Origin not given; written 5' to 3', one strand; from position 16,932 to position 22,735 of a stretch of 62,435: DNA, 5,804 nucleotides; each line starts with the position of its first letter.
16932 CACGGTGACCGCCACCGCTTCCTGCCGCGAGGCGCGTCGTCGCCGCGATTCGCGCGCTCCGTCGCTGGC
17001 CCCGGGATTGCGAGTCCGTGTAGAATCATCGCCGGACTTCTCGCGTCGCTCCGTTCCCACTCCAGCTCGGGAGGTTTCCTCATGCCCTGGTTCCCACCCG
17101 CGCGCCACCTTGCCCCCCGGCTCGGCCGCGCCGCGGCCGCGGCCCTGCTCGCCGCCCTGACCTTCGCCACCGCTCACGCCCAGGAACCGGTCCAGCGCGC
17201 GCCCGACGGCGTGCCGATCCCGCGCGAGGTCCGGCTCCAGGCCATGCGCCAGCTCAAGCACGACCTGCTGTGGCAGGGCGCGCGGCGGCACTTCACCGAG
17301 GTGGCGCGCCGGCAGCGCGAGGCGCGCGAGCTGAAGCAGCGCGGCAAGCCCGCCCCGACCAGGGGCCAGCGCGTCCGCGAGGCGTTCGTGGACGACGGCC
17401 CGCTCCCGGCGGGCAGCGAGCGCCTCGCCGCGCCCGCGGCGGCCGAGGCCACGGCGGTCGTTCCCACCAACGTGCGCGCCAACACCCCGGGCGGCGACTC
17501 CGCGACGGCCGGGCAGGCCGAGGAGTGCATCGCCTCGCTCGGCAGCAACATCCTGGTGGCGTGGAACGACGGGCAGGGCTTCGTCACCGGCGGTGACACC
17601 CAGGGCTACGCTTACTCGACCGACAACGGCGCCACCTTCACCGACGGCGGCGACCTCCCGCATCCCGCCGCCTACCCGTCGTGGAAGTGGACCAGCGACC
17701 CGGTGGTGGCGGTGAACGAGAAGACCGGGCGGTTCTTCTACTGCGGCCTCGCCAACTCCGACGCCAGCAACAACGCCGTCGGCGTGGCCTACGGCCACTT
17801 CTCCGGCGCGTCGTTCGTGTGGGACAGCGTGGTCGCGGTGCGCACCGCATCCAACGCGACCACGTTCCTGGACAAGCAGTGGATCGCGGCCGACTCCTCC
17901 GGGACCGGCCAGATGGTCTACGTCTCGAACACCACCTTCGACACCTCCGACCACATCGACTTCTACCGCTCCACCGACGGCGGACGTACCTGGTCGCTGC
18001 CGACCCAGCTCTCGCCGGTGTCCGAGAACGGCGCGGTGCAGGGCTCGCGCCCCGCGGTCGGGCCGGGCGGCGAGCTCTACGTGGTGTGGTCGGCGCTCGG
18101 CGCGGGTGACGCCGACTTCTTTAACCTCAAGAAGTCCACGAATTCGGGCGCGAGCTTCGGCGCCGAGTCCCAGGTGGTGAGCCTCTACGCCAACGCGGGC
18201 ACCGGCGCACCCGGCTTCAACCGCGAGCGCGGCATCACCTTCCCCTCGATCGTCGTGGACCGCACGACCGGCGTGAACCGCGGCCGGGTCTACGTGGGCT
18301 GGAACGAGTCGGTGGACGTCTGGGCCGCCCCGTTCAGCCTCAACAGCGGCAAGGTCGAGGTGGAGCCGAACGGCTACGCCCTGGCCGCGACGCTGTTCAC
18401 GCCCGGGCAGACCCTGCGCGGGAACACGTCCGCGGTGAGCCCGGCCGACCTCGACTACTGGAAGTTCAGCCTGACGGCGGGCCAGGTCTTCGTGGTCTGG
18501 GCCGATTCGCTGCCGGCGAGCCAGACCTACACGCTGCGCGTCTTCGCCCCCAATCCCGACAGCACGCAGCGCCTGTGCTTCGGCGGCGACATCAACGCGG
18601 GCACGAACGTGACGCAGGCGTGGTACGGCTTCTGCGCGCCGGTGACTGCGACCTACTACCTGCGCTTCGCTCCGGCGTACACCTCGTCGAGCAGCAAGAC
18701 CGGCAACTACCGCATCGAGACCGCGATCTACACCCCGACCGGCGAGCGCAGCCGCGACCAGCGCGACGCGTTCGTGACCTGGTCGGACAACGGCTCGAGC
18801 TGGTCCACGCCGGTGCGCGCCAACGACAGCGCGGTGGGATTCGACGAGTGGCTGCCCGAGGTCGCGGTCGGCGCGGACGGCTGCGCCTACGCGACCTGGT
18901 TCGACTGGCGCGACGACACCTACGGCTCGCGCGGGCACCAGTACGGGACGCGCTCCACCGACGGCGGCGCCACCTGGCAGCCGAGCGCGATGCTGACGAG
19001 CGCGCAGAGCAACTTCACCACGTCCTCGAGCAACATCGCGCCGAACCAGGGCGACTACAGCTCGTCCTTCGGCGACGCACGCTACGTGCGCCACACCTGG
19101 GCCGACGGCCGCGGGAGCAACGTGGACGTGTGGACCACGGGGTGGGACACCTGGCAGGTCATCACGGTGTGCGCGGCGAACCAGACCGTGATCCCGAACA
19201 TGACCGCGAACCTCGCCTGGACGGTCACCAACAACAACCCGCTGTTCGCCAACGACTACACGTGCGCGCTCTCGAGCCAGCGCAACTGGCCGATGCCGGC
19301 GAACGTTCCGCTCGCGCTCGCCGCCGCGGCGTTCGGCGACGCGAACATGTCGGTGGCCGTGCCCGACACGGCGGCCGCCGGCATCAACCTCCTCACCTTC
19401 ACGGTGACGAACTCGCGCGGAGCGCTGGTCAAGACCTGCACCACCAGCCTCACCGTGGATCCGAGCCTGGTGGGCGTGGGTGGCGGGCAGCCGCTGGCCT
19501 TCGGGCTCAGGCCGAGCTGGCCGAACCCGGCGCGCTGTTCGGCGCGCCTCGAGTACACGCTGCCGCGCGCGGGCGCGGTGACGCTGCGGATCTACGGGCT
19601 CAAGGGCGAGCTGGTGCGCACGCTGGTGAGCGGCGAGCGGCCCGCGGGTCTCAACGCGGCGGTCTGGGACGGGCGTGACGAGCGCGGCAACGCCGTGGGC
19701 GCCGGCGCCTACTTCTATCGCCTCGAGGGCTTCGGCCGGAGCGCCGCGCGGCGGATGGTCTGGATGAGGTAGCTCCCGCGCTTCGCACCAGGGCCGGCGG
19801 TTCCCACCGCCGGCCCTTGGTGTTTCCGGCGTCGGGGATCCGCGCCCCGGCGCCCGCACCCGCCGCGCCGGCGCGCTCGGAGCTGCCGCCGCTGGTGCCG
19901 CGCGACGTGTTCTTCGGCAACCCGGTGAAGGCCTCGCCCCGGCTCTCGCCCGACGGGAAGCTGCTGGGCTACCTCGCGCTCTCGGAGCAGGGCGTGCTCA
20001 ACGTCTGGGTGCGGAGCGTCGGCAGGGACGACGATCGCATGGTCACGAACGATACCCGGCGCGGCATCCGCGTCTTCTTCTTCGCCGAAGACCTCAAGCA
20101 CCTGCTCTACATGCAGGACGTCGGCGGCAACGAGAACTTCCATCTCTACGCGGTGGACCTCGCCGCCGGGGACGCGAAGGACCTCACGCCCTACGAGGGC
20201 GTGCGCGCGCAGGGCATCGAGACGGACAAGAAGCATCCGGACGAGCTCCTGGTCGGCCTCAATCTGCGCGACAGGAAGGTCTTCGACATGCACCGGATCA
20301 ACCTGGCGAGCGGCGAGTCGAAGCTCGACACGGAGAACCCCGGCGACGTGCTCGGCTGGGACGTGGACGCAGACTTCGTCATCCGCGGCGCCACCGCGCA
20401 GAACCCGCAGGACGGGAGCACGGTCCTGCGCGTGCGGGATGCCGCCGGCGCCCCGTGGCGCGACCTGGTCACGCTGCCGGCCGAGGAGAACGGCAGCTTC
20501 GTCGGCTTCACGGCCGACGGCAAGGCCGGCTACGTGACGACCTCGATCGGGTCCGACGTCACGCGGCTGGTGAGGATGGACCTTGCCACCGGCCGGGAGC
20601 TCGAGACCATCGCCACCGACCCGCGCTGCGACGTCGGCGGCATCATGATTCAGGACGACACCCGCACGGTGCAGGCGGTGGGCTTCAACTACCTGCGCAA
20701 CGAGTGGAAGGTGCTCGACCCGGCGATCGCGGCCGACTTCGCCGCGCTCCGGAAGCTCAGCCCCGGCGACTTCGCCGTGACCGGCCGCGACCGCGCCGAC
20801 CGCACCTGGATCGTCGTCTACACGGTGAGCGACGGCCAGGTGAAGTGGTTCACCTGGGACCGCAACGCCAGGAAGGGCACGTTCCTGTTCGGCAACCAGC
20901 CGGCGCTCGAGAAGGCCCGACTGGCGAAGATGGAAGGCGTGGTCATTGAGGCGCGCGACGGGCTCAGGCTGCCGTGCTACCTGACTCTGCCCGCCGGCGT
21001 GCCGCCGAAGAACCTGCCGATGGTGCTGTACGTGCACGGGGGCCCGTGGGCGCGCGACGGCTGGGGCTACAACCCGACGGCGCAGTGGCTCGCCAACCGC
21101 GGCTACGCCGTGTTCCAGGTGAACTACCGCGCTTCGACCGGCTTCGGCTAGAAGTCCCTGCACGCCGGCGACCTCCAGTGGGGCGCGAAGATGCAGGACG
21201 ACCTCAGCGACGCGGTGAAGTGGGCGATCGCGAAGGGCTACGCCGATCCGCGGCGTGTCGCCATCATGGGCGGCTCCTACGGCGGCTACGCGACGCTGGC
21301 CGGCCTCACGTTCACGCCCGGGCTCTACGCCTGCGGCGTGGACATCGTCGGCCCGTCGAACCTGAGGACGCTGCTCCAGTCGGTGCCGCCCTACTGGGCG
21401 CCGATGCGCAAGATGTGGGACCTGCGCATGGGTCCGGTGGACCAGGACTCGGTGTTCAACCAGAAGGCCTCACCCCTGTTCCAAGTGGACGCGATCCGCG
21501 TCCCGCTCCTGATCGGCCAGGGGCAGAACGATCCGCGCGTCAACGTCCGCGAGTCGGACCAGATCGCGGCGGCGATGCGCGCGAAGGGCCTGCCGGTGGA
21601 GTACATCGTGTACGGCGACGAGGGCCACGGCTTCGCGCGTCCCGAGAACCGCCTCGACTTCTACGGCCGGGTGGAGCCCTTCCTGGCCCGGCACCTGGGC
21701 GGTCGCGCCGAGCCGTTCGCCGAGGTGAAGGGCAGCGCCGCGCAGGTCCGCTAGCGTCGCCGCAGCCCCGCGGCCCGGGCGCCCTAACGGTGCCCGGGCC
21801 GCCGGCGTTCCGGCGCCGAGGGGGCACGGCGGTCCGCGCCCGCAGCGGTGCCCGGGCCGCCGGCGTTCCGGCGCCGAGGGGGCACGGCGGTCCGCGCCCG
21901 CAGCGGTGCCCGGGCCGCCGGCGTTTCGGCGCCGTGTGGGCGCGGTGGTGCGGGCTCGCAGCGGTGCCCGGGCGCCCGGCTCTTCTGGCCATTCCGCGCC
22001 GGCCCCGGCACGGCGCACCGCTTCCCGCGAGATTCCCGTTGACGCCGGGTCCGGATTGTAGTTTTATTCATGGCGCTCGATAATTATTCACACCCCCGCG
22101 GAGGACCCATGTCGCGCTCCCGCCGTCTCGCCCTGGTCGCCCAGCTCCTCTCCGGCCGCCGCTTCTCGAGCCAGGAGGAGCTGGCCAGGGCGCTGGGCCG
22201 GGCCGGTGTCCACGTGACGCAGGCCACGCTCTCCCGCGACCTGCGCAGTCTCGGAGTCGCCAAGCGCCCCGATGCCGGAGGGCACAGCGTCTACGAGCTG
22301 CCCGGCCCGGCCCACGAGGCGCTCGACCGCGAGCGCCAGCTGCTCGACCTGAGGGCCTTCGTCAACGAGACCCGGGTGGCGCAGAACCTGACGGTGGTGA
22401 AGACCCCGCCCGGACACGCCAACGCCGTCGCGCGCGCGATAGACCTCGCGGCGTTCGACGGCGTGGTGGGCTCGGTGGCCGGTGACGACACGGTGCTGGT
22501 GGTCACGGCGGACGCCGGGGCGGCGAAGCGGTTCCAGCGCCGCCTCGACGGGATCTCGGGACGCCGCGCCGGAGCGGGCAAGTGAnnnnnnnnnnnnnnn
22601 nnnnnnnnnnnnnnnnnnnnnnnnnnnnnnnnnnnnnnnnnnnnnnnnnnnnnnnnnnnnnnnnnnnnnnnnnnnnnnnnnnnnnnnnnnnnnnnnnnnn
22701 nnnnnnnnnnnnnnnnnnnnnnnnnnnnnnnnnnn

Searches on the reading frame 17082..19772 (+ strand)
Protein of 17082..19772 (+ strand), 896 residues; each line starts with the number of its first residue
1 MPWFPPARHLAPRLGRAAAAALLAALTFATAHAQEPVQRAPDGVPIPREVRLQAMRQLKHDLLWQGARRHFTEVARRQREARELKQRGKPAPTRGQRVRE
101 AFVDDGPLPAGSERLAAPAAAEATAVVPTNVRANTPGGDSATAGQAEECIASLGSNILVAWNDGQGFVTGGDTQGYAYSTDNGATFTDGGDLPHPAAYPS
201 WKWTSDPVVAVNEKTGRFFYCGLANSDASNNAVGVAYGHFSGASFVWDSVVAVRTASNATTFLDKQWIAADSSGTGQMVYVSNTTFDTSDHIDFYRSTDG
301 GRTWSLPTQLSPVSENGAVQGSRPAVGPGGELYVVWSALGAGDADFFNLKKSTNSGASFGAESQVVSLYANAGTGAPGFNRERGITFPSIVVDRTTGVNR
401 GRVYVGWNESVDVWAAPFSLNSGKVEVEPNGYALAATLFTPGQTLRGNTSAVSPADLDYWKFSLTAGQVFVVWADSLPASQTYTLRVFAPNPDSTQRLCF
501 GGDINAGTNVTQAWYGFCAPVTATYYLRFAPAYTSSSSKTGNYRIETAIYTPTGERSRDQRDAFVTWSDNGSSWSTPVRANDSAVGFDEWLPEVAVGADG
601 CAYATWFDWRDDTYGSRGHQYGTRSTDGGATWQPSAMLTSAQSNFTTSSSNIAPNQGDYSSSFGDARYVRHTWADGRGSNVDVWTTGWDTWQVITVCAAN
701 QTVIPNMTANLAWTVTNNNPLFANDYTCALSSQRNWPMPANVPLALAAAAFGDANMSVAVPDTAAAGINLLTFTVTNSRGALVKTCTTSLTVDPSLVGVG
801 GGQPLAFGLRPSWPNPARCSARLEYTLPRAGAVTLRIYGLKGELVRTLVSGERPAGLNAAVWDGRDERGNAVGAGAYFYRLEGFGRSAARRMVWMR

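Call 71: search_protein_families(library=pfam, proteins=[window:17082-19772:+], max_evalue=0.0001)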
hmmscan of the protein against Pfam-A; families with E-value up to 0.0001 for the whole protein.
window:17082-19772:+ (896 aa): 2 families
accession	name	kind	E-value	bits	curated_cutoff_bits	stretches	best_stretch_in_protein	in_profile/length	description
PF13860.13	FlgD_ig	-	3.8e-12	46.4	27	1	823-880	14-72/79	FlgD Ig-like domain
PF02012.26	BNR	-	3.1e-06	26.8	27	0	295-306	1-12/12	BNR/Asp-box repeat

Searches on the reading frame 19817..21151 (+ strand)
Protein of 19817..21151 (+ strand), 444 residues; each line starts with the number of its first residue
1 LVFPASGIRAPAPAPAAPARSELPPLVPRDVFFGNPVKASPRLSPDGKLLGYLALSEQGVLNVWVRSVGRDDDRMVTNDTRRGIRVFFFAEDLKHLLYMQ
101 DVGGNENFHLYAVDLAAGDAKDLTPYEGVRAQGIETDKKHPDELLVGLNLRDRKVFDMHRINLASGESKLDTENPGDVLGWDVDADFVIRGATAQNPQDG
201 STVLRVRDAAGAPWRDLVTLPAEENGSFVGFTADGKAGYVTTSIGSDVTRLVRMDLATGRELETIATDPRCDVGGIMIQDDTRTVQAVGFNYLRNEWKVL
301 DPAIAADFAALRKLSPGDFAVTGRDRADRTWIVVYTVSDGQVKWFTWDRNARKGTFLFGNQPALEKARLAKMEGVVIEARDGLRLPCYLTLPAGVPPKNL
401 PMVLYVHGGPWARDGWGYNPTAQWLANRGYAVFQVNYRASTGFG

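Call 71: search_protein_families(library=pfam, proteins=[window:19817-21151:+], max_evalue=0.0001)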
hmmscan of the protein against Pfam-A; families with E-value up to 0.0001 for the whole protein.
window:19817-21151:+ (444 aa): 1 family
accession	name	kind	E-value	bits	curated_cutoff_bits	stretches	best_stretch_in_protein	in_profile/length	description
PF20434.5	BD-FAE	-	3.4e-05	23.9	26.8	1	398-441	11-59/215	BD-FAE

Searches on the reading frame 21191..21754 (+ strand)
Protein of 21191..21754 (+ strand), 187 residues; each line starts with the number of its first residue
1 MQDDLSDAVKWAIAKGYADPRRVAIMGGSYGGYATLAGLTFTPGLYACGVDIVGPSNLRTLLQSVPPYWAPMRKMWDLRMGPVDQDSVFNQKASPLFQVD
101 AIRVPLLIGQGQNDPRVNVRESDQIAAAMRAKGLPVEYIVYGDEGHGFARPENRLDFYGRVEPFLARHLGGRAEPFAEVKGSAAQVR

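Call 71: search_protein_families(library=pfam, proteins=[window:21191-21754:+], max_evalue=0.0001)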
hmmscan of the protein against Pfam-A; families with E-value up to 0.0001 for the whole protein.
window:21191-21754:+ (187 aa): 5 families
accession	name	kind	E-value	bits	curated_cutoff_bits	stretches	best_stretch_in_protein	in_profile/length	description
PF00326.27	Peptidase_S9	-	2.2e-30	106.2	22.6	1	3-171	46-212/213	Prolyl oligopeptidase family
PF01738.24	DLH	-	1e-09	38.7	21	1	92-154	132-194/217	Dienelactone hydrolase family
PF20434.5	BD-FAE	-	3.9e-09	36.8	26.8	1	4-128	69-214/215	BD-FAE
PF07859.19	Abhydrolase_3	-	1.1e-08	35.5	25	0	71-149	135-209/210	alpha/beta hydrolase fold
PF02129.25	Peptidase_S15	-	3.7e-07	30.5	23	0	2-48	77-122/262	X-Pro dipeptidyl-peptidase (S15 family)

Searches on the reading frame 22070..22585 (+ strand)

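Call 71: search_protein_families(library=pfam, proteins=[window:22070-22585:+], max_evalue=0.0001)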
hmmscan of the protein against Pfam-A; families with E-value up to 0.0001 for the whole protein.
window:22070-22585:+ (171 aa): 2 families
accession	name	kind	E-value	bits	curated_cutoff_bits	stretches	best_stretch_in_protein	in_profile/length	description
PF02863.23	Arg_repressor_C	-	6e-21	74.5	25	1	95-159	2-66/68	Arginine repressor, C-terminal domain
PF01316.27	Arg_repressor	-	4.2e-17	62.1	27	1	14-78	1-65/70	Arginine repressor, DNA binding domain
